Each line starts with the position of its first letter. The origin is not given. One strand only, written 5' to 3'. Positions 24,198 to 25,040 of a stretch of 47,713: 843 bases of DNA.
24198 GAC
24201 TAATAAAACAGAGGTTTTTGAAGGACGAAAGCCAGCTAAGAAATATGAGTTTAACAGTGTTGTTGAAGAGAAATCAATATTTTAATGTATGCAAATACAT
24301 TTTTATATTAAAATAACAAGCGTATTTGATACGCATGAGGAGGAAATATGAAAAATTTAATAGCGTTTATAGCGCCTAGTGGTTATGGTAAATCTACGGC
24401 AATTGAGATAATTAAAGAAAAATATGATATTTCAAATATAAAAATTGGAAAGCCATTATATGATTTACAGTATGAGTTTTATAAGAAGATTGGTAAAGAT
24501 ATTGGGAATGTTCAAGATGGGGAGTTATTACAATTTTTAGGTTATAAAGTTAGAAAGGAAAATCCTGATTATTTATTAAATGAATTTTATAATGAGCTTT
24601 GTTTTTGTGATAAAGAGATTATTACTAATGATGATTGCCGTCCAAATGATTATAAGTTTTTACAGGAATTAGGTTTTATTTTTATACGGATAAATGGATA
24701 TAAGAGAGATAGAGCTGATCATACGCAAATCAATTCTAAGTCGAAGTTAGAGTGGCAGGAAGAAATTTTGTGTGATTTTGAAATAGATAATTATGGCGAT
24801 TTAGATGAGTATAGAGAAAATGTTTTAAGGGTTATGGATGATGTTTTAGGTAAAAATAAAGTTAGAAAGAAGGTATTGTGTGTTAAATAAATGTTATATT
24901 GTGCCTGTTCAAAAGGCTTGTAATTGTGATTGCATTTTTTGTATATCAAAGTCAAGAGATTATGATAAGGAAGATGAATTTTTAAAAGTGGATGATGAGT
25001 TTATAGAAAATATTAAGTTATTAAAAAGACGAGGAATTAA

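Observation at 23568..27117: NrtR-like regulator plus coupled operon: dNMP-kinase-like, radical-SAM::NDK-like fusion and two Dcd paralogues; candidate undescribed nucleotide-modifying (possibly antiviral) system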

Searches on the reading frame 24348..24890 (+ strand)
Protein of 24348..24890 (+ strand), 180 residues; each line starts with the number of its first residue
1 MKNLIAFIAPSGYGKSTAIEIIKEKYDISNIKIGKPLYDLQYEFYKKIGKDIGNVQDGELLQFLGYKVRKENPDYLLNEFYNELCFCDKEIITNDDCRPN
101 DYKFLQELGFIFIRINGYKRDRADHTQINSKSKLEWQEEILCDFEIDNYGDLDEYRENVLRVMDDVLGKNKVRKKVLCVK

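Call 3: search_protein_families(library=pfam, proteins=[window:24348-24890:+], max_evalue=0.1)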
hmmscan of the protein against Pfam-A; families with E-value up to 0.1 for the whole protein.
window:24348-24890:+ (180 aa): 2 families
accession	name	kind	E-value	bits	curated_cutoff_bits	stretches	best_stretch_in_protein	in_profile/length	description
PF13401.12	AAA_22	-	0.00072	20.3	27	1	2-58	5-64/130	AAA domain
PF13207.12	AAA_17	-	0.023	15.4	27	1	10-42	3-35/136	AAA domain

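Call 4: search_protein_families(library=ncbifam, proteins=[window:24348-24890:+], max_evalue=0.1)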
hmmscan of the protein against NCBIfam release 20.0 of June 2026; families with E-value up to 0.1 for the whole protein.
window:24348-24890:+ (180 aa): 2 families
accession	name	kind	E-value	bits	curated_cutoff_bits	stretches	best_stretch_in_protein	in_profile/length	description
NF011101.0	PRK14528.1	equivalog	0.00075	19.2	195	1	1-35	1-34/187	adenylate kinase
NF011102.0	PRK14529.1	equivalog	0.025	14.3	331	1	5-35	3-33/223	adenylate kinase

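Call 5: search_protein_families(library=padloc, proteins=[window:24348-24890:+], max_evalue=0.1)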
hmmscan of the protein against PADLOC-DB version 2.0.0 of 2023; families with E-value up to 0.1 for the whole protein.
window:24348-24890:+ (180 aa): 0 families

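Call 6: search_protein_families(library=phrogs, proteins=[window:24348-24890:+], max_evalue=0.01)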
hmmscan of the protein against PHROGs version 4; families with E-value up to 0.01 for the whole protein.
window:24348-24890:+ (180 aa): 1 family
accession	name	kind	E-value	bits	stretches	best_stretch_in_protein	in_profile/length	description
phrog_139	-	other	4.5e-15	56.9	1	1-175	82-272/342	deoxynucleoside monophosphate kinase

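Call 38: search_solved_structures(query=window:24348-24887:+, max_evalue=10, show_alignments=2)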
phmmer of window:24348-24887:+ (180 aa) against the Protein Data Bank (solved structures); distinct sequences matched with E-value up to 10: 15.
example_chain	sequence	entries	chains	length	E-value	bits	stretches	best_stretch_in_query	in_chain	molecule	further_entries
7dv5_U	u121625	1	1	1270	0.0068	19.9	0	4-30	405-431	Bile salt export pump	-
9n1y_A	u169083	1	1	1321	0.0074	19.8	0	4-30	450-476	Bile salt export pump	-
36cg_U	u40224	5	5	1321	0.0074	19.8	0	4-30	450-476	Bile salt export pump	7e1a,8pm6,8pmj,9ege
8pmd_A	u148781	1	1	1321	0.0074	19.8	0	4-30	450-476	Bile salt export pump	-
6c2u_A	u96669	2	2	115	0.16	15.5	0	3-25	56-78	phosphate-loop protein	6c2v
4f4c_A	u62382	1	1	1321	0.17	15.3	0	5-47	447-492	Multidrug resistance protein pgp-1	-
8zpx_B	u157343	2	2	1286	0.18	15.3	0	5-52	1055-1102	ABC transporter B family member 1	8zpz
8zq4_B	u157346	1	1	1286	0.18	15.2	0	5-52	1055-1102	ABC transporter B family member 1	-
9juj_A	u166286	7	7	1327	0.19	15.1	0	5-52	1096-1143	ABC transporter B family member 1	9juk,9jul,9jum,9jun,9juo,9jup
9zw5_A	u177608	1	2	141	0.51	13.8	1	4-70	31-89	tRNA threonylcarbamoyladenosine biosynthesis protein TsaE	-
9nfi_A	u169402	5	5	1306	0.53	13.7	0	4-56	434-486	Permeability Glycoprotein (P-gp)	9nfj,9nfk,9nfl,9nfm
5uj6_A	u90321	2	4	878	0.63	13.5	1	94-152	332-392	Glycosyl hydrolases family 2, sugar binding domain protein | Beta-galactosidase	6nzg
6d50_A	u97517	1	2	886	0.64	13.4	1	94-152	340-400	Glycosyl hydrolases family 2, sugar binding domain protein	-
9x46_B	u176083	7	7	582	0.69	13.4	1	4-56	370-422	Lipid/multidrug/protein-type ABC exporter, ATP binding/membrane-spanning protein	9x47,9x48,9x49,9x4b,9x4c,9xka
9x4a_B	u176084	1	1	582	0.69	13.3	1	4-56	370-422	Lipid/multidrug/protein-type ABC exporter, ATP binding/membrane-spanning protein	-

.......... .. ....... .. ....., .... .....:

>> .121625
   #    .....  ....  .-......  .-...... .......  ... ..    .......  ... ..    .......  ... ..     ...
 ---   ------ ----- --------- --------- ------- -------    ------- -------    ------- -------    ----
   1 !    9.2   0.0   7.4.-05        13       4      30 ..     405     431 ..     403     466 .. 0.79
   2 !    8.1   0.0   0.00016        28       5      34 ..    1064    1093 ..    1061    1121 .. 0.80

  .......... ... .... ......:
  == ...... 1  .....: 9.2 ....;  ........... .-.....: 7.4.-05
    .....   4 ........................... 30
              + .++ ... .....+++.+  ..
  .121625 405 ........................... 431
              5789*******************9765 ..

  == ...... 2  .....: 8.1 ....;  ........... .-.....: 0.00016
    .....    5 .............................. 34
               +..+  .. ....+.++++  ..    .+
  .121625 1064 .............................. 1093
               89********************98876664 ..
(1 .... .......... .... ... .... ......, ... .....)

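Call 43: search_solved_structures(query=A4, max_evalue=10, show_alignments=2)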
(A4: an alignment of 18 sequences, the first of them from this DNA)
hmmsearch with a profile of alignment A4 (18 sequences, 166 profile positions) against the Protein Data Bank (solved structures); distinct sequences matched with E-value up to 10: 21.
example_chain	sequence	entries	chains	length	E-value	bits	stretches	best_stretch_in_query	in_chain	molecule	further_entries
1tq6_A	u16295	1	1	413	0.01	18.8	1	19-105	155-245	interferon-inducible GTPase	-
1tq4_A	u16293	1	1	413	0.017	18.1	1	19-105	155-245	interferon-inducible GTPase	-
7dv5_U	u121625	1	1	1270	0.025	17.5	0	3-30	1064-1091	Bile salt export pump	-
9fqr_Xc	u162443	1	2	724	0.026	17.5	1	1-37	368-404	Adenylate kinase 7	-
36cg_U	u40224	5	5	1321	0.027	17.4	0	3-30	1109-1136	Bile salt export pump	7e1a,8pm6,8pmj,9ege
8pmd_A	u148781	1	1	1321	0.027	17.4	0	3-30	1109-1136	Bile salt export pump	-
9n1y_A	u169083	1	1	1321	0.027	17.4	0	3-30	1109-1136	Bile salt export pump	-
2grj_A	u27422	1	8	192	0.029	17.3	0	7-37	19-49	Dephospho-CoA kinase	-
1tqd_A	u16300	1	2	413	0.097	15.6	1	19-105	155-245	interferon-inducible GTPase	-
1tpz_A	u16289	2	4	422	0.1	15.6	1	19-105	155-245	interferon-inducible GTPase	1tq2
4lv5_B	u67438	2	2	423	0.1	15.6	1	19-105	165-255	Interferon-inducible GTPase 1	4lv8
5fph_A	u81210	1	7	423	0.15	15.1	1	19-105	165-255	INTERFERON-INDUCIBLE GTPASE 1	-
9oe1_A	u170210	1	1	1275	0.16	14.9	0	3-27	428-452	ATP-binding cassette, sub-family B (MDR/TAP), member 4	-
9ody_A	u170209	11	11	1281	0.16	14.9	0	3-27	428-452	ATP-binding cassette, sub-family B (MDR/TAP), member 4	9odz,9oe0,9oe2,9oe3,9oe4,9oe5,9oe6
9nfi_A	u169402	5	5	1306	0.17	14.9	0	3-28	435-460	Permeability Glycoprotein (P-gp)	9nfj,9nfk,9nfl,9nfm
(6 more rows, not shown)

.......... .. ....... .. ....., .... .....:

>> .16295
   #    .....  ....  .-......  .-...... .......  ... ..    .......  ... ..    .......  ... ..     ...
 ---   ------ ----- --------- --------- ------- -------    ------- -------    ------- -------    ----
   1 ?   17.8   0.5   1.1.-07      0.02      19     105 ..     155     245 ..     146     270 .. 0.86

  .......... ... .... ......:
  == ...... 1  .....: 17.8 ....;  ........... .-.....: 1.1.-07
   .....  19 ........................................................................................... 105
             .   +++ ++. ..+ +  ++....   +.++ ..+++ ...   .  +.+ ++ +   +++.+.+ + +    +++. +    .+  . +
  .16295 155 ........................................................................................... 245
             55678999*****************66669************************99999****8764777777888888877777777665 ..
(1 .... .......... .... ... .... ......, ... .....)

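Call 55: predict_structure(alignment_id=A3)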
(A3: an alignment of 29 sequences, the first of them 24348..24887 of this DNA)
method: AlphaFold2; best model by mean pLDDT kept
length: 180 residues; sequences in the alignment: 29
mean_pLDDT: 86.9   pTM: 0.81
mean pLDDT of the five models: 86.9, 84.6, 84.5, 83.2, 79.9
residues with pLDDT >= 90: 121; 70-90: 35; 50-70: 15; < 50: 9
segments of 3 or more residues with pLDDT < 50: 172-180
pLDDT, mean of each block of 10 residues (from residue 1): 89 92 95 95 95 88 94 96 95 91 93 89 77 64 91 94 85 40
secondary structure, 60 per line:
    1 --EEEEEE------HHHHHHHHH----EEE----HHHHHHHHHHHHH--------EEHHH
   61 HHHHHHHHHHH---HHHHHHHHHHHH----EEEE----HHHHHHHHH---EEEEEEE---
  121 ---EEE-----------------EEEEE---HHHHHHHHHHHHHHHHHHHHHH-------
elements in order: E3-8 H15-23 E28-30 H35-47 H58-71 H75-86 E91-94 H99-107 E111-117 E124-126 E144-148 H152-173

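Call 59: fold_search(model_id=the predicted structure, library=pdb)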
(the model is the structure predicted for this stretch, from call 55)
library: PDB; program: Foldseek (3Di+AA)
matches with E <= 10: 1188; with E <= 0.001: 15
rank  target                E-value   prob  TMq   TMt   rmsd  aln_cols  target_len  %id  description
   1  7xnd                  5.5e-06  1.00  0.61  0.64   4.6       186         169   13  Crystal structure of Phosphomevalonate kinase from Silkworm (released 2023-05-03)
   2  3lw7_B                4.0e-05  1.00  0.59  0.62   5.7       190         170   16  The Crystal Structure of an Adenylate kinase-related protein bound to AMP from sulfolobus solfataricus to 2.3A (released 2010-03-09)
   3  2if2_A                6.7e-05  1.00  0.53  0.50   6.8       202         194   19  Crystal Structure of the Putative Dephospho-CoA Kinase from Aquifex aeolicus, Northeast Structural Genomics Target QR7 (released 2006-10-03)
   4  1dek_B                9.9e-05  1.00  0.58  0.46   8.6       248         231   14  DEOXYNUCLEOSIDE MONOPHOSPHATE KINASE COMPLEXED WITH DEOXY-GMP (released 1997-01-11)
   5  1dek_A                1.4e-04  1.00  0.68  0.52   6.0       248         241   15  DEOXYNUCLEOSIDE MONOPHOSPHATE KINASE COMPLEXED WITH DEOXY-GMP (released 1997-01-11)
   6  3h0k_B                1.4e-04  1.00  0.59  0.62   7.0       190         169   17  Crystal structure of an adenylated kinase related protein from sulfolobus solfataricus to 3.25a (released 2009-04-21)
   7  3t61_A                1.5e-04  1.00  0.58  0.59   5.9       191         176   16  Crystal Structure of a gluconokinase from Sinorhizobium meliloti 1021 (released 2011-08-17)
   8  2grj_A                1.7e-04  1.00  0.60  0.60   6.8       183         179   19  Crystal structure of Dephospho-CoA kinase (EC 2.7.1.24) (Dephosphocoenzyme A kinase) (tm1387) from THERMOTOGA MARITIMA (released 2006-05-23)
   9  2if2_C                2.3e-04  1.00  0.41  0.45   8.7       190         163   18  Crystal Structure of the Putative Dephospho-CoA Kinase from Aquifex aeolicus, Northeast Structural Genomics Target QR7 (released 2006-10-03)
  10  3t61_B                5.3e-04  1.00  0.55  0.56   6.4       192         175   15  Crystal Structure of a gluconokinase from Sinorhizobium meliloti 1021 (released 2011-08-17)
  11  1ko8_B                5.3e-04  1.00  0.48  0.51   6.4       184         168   15  Crystal structure of gluconate kinase (released 2002-05-29)
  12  3cm0                  5.6e-04  0.99  0.40  0.39   8.2       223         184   12  Crystal structure of adenylate kinase from Thermus thermophilus HB8 (released 2008-09-23)
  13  1vhl_A                8.3e-04  1.00  0.57  0.50   8.8       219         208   12  Crystal structure of dephospho-CoA kinase with adenosine-5'-diphosphate (released 2003-12-30)
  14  6pjw_A                8.8e-04  0.94  0.32  0.31  11.8       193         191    9  Adenylate kinase from Methanococcus igneus - AMP bound form (released 2020-01-22)
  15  4pzl_A                9.4e-04  1.00  0.33  0.27   8.4       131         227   15  The crystal structure of adenylate kinase from Francisella tularensis subsp. tularensis SCHU S4 (released 2014-04-16)
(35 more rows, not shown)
